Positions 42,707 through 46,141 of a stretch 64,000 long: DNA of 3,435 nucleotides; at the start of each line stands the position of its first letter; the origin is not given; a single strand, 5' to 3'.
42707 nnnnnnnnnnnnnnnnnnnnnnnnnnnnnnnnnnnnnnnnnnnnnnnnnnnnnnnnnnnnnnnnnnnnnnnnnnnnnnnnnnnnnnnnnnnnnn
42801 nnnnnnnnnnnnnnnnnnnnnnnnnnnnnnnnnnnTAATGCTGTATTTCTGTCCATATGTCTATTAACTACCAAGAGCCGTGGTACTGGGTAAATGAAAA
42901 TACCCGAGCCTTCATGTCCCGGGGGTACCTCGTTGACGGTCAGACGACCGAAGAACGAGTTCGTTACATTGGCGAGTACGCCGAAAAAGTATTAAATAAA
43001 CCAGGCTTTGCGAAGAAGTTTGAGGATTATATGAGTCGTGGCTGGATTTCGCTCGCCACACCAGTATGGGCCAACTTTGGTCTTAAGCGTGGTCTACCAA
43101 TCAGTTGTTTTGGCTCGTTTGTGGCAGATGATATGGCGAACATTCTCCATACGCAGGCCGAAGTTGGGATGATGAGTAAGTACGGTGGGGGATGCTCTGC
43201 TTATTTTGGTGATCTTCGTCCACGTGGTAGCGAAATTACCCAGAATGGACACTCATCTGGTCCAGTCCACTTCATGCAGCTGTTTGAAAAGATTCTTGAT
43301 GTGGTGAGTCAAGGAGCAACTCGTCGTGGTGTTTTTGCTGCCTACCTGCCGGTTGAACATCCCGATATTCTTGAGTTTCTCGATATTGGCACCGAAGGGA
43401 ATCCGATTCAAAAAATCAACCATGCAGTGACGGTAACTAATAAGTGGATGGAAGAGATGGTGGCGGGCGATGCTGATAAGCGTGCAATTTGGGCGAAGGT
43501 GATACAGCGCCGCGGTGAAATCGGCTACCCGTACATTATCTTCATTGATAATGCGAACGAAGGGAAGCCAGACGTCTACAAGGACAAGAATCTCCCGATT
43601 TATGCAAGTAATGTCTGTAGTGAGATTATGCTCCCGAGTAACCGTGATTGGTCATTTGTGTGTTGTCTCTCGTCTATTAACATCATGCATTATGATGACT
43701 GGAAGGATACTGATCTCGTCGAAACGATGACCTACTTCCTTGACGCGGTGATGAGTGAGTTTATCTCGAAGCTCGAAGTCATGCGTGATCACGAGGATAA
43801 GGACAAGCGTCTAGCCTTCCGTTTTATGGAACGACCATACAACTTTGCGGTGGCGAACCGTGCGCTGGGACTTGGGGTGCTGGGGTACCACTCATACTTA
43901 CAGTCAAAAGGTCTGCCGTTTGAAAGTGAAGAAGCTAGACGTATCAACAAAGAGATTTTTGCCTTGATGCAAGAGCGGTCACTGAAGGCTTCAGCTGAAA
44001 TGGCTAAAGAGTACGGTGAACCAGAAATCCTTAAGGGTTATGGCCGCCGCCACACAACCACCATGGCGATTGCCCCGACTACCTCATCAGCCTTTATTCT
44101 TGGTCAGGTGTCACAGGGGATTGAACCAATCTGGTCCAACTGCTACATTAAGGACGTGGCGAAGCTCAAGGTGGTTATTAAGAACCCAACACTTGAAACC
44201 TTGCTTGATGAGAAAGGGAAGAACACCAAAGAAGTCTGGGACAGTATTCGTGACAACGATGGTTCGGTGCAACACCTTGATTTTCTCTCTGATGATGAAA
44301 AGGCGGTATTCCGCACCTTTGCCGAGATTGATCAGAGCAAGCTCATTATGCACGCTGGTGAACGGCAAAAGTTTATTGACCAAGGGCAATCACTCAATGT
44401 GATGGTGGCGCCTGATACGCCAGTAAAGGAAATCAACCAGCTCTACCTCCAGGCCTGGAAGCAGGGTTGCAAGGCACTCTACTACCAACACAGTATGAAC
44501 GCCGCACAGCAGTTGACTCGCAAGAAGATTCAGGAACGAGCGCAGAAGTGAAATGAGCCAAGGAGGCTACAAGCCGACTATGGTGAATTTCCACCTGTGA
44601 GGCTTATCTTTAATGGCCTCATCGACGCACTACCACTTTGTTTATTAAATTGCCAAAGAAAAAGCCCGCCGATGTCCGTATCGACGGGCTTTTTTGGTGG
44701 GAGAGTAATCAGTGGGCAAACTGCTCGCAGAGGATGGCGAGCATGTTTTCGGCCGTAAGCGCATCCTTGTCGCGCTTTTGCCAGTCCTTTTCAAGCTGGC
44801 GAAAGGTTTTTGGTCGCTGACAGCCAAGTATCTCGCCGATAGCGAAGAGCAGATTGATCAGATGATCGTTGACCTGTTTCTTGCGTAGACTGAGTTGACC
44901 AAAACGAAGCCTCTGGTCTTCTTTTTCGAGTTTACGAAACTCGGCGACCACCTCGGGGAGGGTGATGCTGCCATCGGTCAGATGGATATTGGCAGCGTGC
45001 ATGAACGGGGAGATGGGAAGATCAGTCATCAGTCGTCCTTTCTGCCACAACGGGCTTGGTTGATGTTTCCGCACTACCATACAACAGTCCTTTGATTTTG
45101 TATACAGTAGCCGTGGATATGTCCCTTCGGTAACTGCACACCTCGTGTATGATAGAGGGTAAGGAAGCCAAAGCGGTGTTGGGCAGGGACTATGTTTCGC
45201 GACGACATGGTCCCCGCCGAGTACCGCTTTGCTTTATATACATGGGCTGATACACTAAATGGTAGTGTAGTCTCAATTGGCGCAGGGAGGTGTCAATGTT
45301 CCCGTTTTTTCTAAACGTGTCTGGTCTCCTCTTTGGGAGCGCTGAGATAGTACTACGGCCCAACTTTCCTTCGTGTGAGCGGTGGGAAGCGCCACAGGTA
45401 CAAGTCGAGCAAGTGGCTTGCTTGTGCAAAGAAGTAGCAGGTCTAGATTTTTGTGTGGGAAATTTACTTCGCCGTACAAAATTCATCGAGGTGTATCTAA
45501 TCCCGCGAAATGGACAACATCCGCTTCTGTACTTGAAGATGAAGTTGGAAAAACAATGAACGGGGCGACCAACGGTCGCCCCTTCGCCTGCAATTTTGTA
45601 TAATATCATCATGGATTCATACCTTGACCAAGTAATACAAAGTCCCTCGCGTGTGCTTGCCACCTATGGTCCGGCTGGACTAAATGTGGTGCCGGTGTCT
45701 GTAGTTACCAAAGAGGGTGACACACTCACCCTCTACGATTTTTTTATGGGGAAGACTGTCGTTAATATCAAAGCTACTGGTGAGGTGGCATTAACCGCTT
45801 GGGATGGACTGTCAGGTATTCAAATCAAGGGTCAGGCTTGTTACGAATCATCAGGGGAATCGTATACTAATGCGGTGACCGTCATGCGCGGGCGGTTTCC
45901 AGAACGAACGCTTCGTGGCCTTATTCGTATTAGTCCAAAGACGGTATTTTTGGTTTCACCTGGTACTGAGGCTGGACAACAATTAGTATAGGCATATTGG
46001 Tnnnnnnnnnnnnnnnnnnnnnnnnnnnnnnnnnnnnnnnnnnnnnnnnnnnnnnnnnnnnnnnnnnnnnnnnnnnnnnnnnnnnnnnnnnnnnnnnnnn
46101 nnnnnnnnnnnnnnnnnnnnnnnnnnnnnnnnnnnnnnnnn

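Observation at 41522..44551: Class I RNR with the ATP-cone on the small subunit and a short ATP-cone-less large subunit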

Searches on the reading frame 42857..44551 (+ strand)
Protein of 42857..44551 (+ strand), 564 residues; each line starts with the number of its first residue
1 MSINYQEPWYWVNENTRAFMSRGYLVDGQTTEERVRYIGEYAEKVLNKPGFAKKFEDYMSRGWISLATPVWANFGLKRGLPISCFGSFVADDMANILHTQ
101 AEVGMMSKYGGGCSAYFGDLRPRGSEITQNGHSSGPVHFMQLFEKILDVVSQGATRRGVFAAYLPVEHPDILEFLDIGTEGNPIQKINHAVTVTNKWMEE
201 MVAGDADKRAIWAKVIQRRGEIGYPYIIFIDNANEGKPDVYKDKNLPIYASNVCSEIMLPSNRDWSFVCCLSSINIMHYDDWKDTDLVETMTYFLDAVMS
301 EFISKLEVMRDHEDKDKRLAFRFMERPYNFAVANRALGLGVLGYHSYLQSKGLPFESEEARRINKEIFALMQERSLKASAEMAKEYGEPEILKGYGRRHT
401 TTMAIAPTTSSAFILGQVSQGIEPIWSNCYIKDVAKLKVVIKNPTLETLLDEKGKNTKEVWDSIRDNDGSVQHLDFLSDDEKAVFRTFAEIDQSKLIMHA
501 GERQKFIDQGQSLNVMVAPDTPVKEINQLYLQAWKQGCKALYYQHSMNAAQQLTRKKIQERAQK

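Call 3: search_protein_families(library=pfam, proteins=[window:42857-44551:+], max_evalue=0.01)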
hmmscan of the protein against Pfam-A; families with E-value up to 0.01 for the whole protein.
window:42857-44551:+ (564 aa): 2 families
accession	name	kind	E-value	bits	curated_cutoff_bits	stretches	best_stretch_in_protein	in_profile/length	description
PF02867.20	Ribonuc_red_lgC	-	1.6e-100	337.6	23.9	3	392-543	373-522/523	Ribonucleotide reductase, barrel domain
PF00317.26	Ribonuc_red_lgN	-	5.3e-05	23.7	28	1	32-79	28-77/77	Ribonucleotide reductase, all-alpha domain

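Call 4: search_protein_families(library=ncbifam, proteins=[window:42857-44551:+], max_evalue=0.01)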
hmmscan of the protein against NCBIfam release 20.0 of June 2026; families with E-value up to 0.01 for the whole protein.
window:42857-44551:+ (564 aa): 21 families
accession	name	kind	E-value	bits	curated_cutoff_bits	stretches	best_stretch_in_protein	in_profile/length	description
TIGR02510.1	NrdE-prime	equivalog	2.3e-231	769.1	602.25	1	6-558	12-553/560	ribonucleoside-diphosphate reductase subunit alpha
NF006577.0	PRK09102.1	equivalog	2.7e-209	696.4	620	1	6-558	19-581/604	ribonucleoside-diphosphate reductase subunit alpha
TIGR02506.1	NrdE_NrdA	equivalog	3.8e-103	346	341.05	3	393-546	461-615/616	ribonucleoside-diphosphate reductase subunit alpha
TIGR02504.1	NrdJ_Z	equivalog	5.4e-77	259.7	399.95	2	34-388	28-403/606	adenosylcobalamin-dependent ribonucleoside-diphosphate reductase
NF006417.0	PRK08665.1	equivalog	1.7e-61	208.5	961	1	48-562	61-582/759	vitamin B12-dependent ribonucleotide reductase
NF005544.0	PRK07207.1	equivalog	7.4e-57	192.8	965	3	393-551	759-915/965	ribonucleoside-diphosphate reductase subunit alpha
NF009029.0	PRK12365.1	equivalog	5.6e-54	183.5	1350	3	390-550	839-997/1046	ribonucleoside-diphosphate reductase subunit alpha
NF005010.0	PRK06406.1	subfamily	9.9e-53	179.5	1125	1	42-554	210-726/771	vitamin B12-dependent ribonucleotide reductase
NF005483.0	PRK07088.1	equivalog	1.1e-49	169.3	1214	3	43-189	198-345/764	ribonucleoside-diphosphate reductase subunit alpha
NF006665.0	PRK09209.1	equivalog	1.4e-49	169.1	1057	4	59-200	212-358/761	ribonucleoside-diphosphate reductase subunit alpha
TIGR04170.1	RNR_1b_NrdE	exception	2.7e-45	154.9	750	3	52-177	131-258/698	class 1b ribonucleoside-diphosphate reductase subunit alpha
NF009028.0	PRK12364.1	equivalog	3.2e-45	154.4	1377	3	47-180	279-413/842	ribonucleoside-diphosphate reductase subunit alpha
NF005101.0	PRK06539.1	equivalog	1e-44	152.8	988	3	396-548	613-762/822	ribonucleoside-diphosphate reductase subunit alpha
NF006279.0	PRK08447.1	equivalog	9.8e-43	146.6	1082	3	46-181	178-314/789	ribonucleoside-diphosphate reductase subunit alpha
NF005122.0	PRK06556.1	equivalog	6.1e-42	143.4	859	3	60-177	136-255/960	vitamin B12-dependent ribonucleotide reductase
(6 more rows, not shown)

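Call 8: search_solved_structures(query=window:42857-44551:+, show_alignments=1)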
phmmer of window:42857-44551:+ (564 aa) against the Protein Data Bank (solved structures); distinct sequences matched with E-value up to 0.001: 33.
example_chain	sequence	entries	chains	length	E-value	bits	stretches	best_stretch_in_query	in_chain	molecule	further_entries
6dqx_A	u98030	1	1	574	6.9e-217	724.8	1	6-556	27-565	Ribonucleoside-diphosphate reductase, alpha chain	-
6dqw_A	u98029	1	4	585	2.8e-182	610.6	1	9-555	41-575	Ribonucleoside-diphosphate reductase, alpha chain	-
3hnc_A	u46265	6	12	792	4.9e-48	167.4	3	392-553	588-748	Ribonucleoside-diphosphate reductase large subunit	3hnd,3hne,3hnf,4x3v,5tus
5d1y_A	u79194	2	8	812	5.6e-48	167.3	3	392-553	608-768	Ribonucleoside-diphosphate reductase large subunit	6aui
2wgh_A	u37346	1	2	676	1.3e-47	166.1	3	392-544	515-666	RIBONUCLEOSIDE-DIPHOSPHATE REDUCTASE LARGE SUBUNIT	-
6l3r_A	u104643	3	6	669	1.7e-47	165.7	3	392-543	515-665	Ribonucleoside-diphosphate reductase large subunit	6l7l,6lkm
5im3_A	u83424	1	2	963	2.2e-46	162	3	395-550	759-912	Ribonucleoside-diphosphate reductase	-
1zyz_A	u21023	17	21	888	4e-43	151.2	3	392-554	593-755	Ribonucleoside-diphosphate reductase large chain 1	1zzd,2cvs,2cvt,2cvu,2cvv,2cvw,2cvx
3s8a_A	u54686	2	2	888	2.1e-42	148.9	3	392-554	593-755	Ribonucleoside-diphosphate reductase large chain 1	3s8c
3tb9_A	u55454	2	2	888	2.3e-42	148.7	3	392-554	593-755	Ribonucleoside-diphosphate reductase large chain 1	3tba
7agj_A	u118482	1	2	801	1.4e-40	142.8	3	44-199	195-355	Ribonucleoside-diphosphate reductase subunit alpha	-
1pem_A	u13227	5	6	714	1.2e-28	103.5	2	51-186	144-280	Ribonucleoside-diphosphate reductase 2 alpha chain | RIBONUCLEOSIDE-DIPHOSPHATE REDUCTASE 2 ALPHA SUBUNIT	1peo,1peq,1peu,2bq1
1xje_A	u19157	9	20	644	5.7e-28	101.2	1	83-181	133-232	ribonucleotide reductase, B12-dependent | Ribonucleoside-diphosphate reductase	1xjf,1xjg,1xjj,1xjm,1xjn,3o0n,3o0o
1xjk_A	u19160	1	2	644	8.4e-28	100.7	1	83-181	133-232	ribonucleotide reductase, B12-dependent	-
6cgl_A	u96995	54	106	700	5.8e-27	97.9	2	208-389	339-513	Ribonucleoside-diphosphate reductase | Ribonucleoside-diphosphate reductase subunit alpha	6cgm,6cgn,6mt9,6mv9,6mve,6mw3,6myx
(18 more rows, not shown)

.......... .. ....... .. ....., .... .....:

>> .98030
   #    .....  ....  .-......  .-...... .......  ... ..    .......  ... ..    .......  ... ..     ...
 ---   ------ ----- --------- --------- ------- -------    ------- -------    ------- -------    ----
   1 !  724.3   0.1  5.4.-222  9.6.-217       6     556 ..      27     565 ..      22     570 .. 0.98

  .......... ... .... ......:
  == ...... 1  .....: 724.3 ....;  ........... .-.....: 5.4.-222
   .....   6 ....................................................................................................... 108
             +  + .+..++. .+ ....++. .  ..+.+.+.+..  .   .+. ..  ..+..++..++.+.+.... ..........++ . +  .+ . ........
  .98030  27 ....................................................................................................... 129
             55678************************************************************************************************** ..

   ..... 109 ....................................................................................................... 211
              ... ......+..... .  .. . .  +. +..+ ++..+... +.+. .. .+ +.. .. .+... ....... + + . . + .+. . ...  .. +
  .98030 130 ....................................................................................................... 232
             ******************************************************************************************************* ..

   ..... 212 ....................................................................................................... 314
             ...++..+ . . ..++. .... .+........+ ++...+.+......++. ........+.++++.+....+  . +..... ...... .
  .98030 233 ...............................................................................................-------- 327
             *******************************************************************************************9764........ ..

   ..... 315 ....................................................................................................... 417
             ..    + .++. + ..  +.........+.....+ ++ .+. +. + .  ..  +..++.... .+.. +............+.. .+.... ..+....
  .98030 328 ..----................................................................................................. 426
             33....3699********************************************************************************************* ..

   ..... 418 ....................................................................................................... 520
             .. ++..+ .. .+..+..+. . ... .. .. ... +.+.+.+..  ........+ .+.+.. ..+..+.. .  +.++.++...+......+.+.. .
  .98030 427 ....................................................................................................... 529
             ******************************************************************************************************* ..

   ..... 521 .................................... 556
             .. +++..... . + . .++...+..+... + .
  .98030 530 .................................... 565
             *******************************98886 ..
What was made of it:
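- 42857..44551 (+): nrdA: minimal class Id catalytic subunit with no ATP-cone and no C-terminal cysteine pair. Calls 3, 4 and 8 (6DQX E 7e-217; 6DQW E 3e-182).
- Checked: Residues 6-80 align to the short N-terminal helical region of solved class Id alpha subunits, with a weak Ribonuc_red_lgN match at residues 32-79 (calls 3, 8).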

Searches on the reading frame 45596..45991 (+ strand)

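Call 86: search_protein_families(library=pfam, proteins=[window:45596-45991:+], max_evalue=0.001)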
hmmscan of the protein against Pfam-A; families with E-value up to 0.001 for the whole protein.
window:45596-45991:+ (131 aa): 1 family
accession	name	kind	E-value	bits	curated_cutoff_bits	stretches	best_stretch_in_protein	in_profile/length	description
PF01243.27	PNPOx_N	-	3.8e-09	37.4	28.1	1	12-120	8-111/120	Pyridoxamine 5'-phosphate oxidase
